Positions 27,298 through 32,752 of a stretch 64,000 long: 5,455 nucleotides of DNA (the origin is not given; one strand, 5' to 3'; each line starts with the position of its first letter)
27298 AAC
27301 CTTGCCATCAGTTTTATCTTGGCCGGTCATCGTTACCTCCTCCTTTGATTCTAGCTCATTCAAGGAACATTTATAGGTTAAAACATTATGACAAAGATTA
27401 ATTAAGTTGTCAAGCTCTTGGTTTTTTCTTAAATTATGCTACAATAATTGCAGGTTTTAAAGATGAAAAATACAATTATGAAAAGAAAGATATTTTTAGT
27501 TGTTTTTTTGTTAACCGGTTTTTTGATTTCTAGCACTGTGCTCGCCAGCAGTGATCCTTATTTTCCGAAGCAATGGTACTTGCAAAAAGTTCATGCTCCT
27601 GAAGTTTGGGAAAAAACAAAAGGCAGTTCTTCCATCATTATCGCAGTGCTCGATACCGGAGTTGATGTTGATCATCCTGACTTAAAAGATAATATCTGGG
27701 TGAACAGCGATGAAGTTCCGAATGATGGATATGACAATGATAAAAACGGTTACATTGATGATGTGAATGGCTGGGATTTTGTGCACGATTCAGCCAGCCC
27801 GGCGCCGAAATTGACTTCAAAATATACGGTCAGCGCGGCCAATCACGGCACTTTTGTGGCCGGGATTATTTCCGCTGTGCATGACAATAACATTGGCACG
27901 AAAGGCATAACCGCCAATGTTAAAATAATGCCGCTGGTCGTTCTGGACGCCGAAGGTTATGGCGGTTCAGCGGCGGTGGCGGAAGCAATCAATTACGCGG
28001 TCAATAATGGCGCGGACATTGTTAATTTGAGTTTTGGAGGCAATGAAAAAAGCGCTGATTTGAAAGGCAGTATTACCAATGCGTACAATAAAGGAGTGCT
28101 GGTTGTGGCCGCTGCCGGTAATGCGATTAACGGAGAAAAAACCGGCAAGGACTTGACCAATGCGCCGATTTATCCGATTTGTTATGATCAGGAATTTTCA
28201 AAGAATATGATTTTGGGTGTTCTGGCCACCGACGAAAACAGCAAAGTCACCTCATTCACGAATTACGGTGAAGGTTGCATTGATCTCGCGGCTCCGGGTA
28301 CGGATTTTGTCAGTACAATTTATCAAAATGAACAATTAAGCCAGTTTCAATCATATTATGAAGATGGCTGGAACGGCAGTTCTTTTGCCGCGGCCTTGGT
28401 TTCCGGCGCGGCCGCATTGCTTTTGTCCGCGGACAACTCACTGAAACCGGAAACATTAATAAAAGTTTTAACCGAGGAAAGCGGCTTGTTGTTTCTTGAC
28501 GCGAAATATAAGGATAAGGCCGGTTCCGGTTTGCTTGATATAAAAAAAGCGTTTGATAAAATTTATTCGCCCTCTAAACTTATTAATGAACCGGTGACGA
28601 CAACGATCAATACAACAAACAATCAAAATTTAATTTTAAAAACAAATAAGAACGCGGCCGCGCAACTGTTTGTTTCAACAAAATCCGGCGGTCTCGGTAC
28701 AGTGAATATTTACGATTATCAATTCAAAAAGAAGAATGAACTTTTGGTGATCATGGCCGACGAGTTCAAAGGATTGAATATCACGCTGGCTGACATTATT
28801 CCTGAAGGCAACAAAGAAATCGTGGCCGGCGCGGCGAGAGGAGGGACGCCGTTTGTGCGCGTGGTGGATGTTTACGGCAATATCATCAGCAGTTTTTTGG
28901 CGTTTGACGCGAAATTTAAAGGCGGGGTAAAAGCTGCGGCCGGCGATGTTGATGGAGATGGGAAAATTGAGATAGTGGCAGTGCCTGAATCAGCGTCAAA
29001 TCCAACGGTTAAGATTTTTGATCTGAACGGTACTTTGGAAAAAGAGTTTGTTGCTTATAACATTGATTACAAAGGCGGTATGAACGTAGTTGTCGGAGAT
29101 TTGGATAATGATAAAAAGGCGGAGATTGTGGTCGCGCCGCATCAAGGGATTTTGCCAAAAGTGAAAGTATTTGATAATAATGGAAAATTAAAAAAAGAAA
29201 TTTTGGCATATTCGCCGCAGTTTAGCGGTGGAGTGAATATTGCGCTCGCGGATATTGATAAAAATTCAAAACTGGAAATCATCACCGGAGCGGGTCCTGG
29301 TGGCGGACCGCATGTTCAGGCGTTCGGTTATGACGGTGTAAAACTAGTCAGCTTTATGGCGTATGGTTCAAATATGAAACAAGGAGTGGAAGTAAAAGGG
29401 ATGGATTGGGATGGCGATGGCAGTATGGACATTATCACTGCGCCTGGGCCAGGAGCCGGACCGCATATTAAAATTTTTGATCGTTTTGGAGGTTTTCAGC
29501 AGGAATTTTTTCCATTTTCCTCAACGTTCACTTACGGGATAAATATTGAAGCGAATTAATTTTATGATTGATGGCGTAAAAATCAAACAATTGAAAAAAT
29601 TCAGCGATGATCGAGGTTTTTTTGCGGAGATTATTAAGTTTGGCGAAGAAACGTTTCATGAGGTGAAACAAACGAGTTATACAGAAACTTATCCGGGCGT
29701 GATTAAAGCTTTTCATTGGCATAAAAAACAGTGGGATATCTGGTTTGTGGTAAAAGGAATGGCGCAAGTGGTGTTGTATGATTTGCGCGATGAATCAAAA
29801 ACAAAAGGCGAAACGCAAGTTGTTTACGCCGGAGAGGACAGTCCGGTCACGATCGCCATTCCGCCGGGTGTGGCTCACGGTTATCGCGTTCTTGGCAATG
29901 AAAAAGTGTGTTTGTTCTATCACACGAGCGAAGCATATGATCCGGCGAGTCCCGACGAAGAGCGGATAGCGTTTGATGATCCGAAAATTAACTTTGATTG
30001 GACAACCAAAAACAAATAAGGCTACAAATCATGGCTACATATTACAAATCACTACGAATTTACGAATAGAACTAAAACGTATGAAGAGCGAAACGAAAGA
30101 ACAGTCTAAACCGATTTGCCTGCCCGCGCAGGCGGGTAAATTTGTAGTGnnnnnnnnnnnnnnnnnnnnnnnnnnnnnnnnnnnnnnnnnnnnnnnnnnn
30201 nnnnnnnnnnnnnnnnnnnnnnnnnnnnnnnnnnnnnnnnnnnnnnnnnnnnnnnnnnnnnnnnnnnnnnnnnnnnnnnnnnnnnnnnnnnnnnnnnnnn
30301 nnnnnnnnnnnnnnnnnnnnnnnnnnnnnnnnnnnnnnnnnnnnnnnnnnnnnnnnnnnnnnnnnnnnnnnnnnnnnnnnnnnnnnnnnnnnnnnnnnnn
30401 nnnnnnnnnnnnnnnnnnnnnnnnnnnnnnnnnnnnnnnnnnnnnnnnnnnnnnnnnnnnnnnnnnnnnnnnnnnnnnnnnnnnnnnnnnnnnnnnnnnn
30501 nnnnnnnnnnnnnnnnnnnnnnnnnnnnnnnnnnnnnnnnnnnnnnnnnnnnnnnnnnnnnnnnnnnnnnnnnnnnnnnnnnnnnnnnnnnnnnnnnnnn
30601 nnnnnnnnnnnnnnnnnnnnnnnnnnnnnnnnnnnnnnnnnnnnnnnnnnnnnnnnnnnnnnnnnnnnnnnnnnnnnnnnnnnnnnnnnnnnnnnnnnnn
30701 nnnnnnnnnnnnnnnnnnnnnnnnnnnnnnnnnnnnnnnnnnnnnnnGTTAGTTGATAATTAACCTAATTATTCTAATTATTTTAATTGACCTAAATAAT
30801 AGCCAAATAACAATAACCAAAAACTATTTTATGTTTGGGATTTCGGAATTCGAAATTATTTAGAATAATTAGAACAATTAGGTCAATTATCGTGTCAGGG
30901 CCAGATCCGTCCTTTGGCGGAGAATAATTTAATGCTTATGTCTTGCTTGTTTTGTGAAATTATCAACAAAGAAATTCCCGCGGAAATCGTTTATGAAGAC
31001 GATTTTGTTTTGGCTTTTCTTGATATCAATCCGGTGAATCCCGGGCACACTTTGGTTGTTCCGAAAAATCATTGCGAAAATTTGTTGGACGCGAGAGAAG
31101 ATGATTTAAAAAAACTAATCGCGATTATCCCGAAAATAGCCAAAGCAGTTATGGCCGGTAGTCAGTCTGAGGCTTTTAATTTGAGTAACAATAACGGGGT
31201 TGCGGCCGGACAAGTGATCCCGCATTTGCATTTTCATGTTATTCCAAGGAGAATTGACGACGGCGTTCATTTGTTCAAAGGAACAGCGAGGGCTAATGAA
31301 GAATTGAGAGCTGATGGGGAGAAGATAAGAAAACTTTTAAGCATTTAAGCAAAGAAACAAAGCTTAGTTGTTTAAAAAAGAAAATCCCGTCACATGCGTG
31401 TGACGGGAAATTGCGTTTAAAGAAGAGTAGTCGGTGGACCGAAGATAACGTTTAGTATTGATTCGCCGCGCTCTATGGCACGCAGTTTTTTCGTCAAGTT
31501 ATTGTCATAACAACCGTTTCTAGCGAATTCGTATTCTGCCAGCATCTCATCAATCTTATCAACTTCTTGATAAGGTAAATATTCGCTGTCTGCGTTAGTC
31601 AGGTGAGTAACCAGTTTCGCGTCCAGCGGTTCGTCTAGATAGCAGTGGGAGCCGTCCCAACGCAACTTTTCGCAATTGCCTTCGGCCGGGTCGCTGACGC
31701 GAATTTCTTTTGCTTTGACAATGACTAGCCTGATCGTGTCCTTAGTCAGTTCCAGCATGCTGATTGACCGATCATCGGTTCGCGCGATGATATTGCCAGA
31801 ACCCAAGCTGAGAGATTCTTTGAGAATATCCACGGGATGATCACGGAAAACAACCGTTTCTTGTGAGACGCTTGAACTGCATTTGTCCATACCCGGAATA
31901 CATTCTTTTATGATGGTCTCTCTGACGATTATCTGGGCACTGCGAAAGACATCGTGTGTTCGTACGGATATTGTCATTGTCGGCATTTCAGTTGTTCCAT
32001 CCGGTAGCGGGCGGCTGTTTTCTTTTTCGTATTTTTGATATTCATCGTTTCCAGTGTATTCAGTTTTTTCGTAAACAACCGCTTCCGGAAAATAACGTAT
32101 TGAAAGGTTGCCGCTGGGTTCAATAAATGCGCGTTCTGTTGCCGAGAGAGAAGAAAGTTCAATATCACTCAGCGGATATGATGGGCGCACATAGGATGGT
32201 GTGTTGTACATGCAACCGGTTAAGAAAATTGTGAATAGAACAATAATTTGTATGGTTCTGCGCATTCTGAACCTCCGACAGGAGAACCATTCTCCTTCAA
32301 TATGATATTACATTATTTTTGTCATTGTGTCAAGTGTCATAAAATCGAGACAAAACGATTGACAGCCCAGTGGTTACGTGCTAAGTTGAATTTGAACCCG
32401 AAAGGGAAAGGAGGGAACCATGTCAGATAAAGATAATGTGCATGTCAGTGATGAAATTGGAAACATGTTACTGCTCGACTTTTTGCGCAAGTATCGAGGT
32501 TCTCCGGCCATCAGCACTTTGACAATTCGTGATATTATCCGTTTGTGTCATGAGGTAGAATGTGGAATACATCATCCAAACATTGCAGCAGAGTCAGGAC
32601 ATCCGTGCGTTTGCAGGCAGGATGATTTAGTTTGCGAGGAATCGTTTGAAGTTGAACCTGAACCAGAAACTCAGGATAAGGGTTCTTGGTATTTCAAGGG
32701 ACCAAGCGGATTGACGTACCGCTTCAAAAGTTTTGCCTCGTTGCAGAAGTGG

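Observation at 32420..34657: Acidic 745-aa protein: four GYF-like 50-aa repeats plus a C-terminal T2SS-E N-terminal (MshEN-like) domain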

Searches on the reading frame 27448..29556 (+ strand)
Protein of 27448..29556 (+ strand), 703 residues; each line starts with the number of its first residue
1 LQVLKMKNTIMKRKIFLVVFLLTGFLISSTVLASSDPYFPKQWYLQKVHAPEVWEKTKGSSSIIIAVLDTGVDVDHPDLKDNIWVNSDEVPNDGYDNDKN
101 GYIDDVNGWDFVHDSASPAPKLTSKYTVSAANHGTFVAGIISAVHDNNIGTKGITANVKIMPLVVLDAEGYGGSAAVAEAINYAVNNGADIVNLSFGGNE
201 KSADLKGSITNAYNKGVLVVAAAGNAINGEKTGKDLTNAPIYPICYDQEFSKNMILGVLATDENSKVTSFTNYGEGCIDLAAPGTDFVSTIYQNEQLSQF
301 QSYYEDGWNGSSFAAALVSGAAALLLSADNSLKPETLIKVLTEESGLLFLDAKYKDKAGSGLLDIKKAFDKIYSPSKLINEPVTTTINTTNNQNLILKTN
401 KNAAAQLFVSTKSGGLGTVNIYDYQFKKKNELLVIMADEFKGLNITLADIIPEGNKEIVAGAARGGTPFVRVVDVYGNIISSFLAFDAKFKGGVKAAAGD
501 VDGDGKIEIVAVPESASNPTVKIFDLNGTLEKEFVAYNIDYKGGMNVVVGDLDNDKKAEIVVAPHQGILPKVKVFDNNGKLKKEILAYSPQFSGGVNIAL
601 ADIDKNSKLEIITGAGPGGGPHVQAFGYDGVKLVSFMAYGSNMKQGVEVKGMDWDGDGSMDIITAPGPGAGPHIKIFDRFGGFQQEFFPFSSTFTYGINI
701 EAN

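Call 11: search_protein_families(library=pfam, proteins=[window:27448-29556:+], max_evalue=0.001)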
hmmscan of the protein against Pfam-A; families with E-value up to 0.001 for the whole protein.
window:27448-29556:+ (703 aa): 3 families
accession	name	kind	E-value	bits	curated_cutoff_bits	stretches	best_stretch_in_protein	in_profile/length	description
PF00082.27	Peptidase_S8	-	1.4e-47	162.8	21.8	1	61-345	2-273/288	Subtilase family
PF13517.12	FG-GAP_3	-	6.4e-17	62.3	26.9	1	500-562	1-61/61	FG-GAP-like repeat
PF01839.29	FG-GAP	-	9.4e-07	29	22.1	0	544-563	2-21/37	FG-GAP repeat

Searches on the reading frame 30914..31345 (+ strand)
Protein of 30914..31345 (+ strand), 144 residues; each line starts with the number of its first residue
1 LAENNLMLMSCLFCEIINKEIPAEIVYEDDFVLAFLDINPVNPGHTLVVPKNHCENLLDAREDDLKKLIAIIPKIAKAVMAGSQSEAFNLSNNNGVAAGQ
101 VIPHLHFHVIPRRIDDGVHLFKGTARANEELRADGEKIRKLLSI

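Call 11: search_protein_families(library=pfam, proteins=[window:30914-31345:+], max_evalue=0.001)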
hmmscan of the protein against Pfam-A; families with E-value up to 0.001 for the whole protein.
window:30914-31345:+ (144 aa): 2 families
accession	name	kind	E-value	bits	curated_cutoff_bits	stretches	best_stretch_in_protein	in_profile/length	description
PF01230.28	HIT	-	3.2e-30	105.1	21.5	1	18-113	1-96/98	HIT domain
PF11969.13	DcpS_C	-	3.2e-19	69.9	24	1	10-111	1-101/114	Scavenger mRNA decapping enzyme C-term binding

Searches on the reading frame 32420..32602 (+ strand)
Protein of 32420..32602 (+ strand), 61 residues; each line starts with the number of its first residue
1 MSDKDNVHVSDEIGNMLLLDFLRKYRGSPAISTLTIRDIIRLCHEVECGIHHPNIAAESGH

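Call 64: search_solved_structures(query=A5, max_evalue=10, show_alignments=2)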
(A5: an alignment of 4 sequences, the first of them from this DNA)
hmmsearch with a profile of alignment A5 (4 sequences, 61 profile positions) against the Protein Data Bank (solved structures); distinct sequences matched with E-value up to 10: 20.
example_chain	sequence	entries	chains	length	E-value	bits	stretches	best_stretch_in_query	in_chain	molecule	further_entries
6jt8_A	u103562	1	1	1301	0.064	16.5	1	26-59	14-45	Phosphoribosylformylglycinamidine synthase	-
7dw7_A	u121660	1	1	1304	0.064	16.5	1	26-59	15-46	Phosphoribosylformylglycinamidine synthase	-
6jt7_A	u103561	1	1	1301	0.064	16.5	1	26-59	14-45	Phosphoribosylformylglycinamidine synthase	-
4l78_A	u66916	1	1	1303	0.064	16.5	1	26-59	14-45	Phosphoribosylformylglycinamidine synthase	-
6lyo_A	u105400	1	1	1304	0.064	16.5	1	26-59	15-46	Phosphoribosylformylglycinamidine synthase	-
4r7g_A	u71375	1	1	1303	0.064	16.5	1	26-59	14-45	Phosphoribosylformylglycinamidine synthase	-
1t3t_A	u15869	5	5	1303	0.064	16.5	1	26-59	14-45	Phosphoribosylformylglycinamidine synthase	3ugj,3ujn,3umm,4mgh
6lym_A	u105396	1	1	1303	0.064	16.5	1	26-59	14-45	Phosphoribosylformylglycinamidine synthase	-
6lyl_A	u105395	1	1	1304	0.064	16.5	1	26-59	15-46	Phosphoribosylformylglycinamidine synthase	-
6lyk_A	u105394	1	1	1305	0.065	16.5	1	26-59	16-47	Phosphoribosylformylglycinamidine synthase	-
6jt9_A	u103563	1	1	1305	0.065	16.5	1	26-59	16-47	Phosphoribosylformylglycinamidine synthase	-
4lgy_A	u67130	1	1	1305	0.065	16.5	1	26-59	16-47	Phosphoribosylformylglycinamidine synthase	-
6jta_A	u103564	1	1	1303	0.065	16.5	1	26-59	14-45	Phosphoribosylformylglycinamidine synthase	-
5ud8_A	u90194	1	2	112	0.087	16.1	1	15-35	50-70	Triggering receptor expressed on myeloid cells 2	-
6yye_A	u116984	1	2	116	0.093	16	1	15-35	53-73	Triggering receptor expressed on myeloid cells 2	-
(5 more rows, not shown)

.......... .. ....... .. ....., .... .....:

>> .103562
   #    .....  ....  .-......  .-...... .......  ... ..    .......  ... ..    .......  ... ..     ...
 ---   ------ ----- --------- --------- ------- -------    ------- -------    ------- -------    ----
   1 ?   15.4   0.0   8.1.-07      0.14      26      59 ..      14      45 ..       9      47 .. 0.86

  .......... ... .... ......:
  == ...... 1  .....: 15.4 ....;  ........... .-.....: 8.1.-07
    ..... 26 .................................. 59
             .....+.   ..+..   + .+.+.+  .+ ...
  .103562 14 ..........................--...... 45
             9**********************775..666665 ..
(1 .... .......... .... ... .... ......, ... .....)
